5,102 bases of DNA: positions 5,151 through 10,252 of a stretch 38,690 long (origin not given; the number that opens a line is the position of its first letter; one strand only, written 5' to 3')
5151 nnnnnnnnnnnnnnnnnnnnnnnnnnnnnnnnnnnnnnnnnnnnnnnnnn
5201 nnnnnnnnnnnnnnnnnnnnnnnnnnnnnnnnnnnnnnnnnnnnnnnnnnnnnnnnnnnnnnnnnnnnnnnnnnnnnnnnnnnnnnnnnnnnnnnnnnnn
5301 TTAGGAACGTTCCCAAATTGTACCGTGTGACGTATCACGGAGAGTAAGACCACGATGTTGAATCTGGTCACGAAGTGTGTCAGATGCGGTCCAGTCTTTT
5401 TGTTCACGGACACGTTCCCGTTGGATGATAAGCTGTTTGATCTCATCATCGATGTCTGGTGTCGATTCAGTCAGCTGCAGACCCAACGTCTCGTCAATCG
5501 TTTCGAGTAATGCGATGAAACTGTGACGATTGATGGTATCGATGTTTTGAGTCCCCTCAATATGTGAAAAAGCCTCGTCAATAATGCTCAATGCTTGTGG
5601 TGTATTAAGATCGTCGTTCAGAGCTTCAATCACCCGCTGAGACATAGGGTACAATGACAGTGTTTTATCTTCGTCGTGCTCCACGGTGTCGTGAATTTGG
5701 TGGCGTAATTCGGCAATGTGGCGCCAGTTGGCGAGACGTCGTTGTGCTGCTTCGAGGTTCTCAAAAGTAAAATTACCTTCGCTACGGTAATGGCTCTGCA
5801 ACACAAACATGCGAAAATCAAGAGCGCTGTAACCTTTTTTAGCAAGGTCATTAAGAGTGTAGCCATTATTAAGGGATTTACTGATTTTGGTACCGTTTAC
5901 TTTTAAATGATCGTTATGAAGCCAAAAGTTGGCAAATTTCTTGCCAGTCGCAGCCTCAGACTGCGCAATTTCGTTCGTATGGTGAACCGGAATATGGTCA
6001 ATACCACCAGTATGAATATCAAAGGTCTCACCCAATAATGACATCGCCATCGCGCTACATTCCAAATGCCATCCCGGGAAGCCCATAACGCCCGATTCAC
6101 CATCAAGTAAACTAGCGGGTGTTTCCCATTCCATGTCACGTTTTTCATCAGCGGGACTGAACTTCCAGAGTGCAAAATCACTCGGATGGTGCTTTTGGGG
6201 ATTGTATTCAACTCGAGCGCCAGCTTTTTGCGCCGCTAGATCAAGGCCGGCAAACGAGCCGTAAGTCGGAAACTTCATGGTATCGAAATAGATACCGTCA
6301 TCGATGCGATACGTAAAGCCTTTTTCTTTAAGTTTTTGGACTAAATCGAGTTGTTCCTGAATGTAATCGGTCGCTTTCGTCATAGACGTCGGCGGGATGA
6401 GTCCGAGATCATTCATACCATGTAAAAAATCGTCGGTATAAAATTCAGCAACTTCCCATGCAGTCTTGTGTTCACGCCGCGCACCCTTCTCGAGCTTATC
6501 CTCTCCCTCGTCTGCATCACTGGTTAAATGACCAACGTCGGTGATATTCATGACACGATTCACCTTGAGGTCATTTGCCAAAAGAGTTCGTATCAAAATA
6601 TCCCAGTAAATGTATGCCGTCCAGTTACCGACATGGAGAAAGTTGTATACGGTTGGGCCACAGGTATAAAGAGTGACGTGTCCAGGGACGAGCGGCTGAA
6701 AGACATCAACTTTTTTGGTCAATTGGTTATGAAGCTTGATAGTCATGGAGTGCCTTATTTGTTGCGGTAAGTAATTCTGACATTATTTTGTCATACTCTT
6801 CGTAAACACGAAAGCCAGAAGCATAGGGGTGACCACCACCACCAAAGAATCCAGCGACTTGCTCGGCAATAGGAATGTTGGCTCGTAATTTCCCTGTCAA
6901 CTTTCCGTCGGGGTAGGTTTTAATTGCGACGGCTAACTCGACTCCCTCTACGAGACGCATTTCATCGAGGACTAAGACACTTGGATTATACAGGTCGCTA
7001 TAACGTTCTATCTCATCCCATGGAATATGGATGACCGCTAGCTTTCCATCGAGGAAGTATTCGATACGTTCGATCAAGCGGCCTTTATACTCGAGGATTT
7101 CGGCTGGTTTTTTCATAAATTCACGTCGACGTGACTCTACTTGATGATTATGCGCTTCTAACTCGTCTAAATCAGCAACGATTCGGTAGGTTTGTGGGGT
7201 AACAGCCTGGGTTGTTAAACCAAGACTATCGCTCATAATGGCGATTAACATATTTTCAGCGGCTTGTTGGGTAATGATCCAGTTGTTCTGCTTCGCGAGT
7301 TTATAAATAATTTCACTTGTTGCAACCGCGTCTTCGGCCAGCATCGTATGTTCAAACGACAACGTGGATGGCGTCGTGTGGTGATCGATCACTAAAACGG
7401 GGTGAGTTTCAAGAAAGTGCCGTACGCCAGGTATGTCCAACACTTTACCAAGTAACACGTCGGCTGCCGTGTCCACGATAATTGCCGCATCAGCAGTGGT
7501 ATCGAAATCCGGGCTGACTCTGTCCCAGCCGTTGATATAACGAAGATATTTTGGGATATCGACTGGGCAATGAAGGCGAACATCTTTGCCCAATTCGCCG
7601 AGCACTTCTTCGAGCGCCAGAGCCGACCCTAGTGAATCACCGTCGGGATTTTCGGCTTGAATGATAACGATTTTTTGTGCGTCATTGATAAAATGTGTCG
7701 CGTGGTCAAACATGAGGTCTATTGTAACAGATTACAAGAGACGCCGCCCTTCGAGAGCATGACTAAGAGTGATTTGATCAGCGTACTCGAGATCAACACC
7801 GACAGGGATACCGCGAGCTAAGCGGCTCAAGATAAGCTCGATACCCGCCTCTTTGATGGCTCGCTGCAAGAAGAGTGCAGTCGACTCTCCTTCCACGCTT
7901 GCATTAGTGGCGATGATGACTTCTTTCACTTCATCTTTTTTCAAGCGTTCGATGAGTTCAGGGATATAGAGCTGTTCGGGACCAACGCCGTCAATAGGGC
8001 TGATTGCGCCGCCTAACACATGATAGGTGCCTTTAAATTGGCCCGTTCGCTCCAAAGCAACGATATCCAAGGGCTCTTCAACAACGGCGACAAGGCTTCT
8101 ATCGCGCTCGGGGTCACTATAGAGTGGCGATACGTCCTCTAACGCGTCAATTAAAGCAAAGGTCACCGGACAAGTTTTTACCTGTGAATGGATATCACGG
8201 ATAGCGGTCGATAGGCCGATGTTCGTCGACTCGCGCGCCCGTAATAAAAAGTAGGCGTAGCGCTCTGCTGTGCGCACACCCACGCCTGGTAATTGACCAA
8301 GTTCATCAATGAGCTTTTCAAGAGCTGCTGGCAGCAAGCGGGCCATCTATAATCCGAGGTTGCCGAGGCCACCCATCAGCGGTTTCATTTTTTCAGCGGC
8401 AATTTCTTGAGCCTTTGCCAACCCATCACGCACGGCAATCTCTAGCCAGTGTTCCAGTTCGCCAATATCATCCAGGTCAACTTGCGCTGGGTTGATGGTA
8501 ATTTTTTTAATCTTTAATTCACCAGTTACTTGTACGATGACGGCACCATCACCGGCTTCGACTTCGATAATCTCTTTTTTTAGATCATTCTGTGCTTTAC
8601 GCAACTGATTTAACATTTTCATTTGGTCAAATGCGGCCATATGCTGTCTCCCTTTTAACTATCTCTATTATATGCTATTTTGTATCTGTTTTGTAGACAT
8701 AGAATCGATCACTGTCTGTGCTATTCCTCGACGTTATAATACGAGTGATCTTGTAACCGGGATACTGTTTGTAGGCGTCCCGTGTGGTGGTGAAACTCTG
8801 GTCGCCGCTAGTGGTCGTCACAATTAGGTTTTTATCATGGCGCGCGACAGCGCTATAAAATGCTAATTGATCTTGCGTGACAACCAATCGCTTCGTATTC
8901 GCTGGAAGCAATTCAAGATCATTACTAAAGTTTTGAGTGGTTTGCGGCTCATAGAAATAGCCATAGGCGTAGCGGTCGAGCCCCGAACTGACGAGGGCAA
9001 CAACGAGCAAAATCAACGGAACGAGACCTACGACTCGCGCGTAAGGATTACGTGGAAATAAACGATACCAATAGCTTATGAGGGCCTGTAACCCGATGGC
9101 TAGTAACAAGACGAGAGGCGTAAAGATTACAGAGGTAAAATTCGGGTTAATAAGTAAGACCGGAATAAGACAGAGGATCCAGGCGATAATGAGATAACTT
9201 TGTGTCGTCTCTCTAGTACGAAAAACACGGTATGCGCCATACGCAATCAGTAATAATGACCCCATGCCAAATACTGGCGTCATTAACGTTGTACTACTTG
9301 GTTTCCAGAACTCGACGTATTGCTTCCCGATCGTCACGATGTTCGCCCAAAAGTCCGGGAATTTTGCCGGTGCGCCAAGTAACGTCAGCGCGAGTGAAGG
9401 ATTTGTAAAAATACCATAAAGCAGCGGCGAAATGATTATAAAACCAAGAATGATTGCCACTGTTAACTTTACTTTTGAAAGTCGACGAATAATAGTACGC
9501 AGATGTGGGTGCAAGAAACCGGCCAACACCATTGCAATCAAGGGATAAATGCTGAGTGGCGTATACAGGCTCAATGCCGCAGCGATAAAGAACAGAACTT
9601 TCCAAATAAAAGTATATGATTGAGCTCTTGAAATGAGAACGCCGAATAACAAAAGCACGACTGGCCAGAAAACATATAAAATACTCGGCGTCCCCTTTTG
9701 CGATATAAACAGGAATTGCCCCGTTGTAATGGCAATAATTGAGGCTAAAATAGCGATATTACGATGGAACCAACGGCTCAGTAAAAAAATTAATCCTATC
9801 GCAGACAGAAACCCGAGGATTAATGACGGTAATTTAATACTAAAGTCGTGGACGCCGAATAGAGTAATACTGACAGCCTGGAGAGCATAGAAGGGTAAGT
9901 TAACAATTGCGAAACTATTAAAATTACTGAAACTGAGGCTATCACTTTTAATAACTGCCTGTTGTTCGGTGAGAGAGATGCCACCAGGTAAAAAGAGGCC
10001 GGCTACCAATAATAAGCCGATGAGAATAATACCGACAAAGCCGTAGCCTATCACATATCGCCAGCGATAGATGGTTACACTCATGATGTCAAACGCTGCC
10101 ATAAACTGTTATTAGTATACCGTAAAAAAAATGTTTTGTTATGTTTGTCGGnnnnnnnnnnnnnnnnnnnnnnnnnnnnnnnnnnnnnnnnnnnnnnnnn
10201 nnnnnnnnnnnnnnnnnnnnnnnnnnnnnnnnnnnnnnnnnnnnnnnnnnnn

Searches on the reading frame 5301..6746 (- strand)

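Call 8: search_protein_families(library=pfam, proteins=[window:5301-6746:-], max_evalue=0.00001)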
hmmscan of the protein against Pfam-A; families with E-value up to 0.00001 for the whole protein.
window:5301-6746:- (481 aa): 3 families
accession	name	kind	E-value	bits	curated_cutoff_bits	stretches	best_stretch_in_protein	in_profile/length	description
PF01406.26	tRNA-synt_1e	-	2.5e-82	277.1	27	1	16-335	2-300/301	tRNA synthetases class I (C) catalytic domain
PF09190.17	DALR_2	-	8.7e-08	33.1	22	1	371-425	1-56/57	DALR domain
PF23493.1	CysS_C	-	1.6e-07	31.7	23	1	429-476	1-48/51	Cysteinyl-tRNA ligase anticodon binding domain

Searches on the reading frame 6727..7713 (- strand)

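Call 8: search_protein_families(library=pfam, proteins=[window:6727-7713:-], max_evalue=0.00001)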
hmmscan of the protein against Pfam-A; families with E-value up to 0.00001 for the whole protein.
window:6727-7713:- (328 aa): 1 family
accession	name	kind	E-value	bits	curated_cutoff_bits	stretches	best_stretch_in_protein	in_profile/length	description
PF01368.27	DHH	-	1.6e-14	54.7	28.1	1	14-159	1-125/125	DHH family, N-terminal domain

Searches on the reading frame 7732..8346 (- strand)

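Call 106: search_protein_families(library=pfam, proteins=[window:7732-8346:-], max_evalue=0.001)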
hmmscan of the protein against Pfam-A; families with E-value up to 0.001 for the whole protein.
window:7732-8346:- (204 aa): 4 families
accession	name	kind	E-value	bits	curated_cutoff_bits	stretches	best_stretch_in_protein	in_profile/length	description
PF13662.12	Toprim_4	-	1.3e-22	80.2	25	1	85-170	2-80/85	Toprim domain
PF21175.2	RecR_C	-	9.3e-13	47.8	22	1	179-202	1-24/24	RecR, C-terminal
PF21176.3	RecR_HhH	-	1.2e-11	44.7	27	1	9-51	1-43/45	RecR, helix-hairpin-helix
PF01751.28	Toprim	-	5.4e-10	39.8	23.1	1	87-170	3-90/96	Toprim domain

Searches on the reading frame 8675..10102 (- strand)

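Call 8: search_protein_families(library=pfam, proteins=[window:8675-10102:-], max_evalue=0.00001)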
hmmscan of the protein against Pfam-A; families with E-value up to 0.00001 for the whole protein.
window:8675-10102:- (475 aa): 1 family
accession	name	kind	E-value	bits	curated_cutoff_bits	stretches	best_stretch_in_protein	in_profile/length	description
PF13231.12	PMT_2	-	5e-08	33.8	26.1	1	73-229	8-159/160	Dolichyl-phosphate-mannose-protein mannosyltransferase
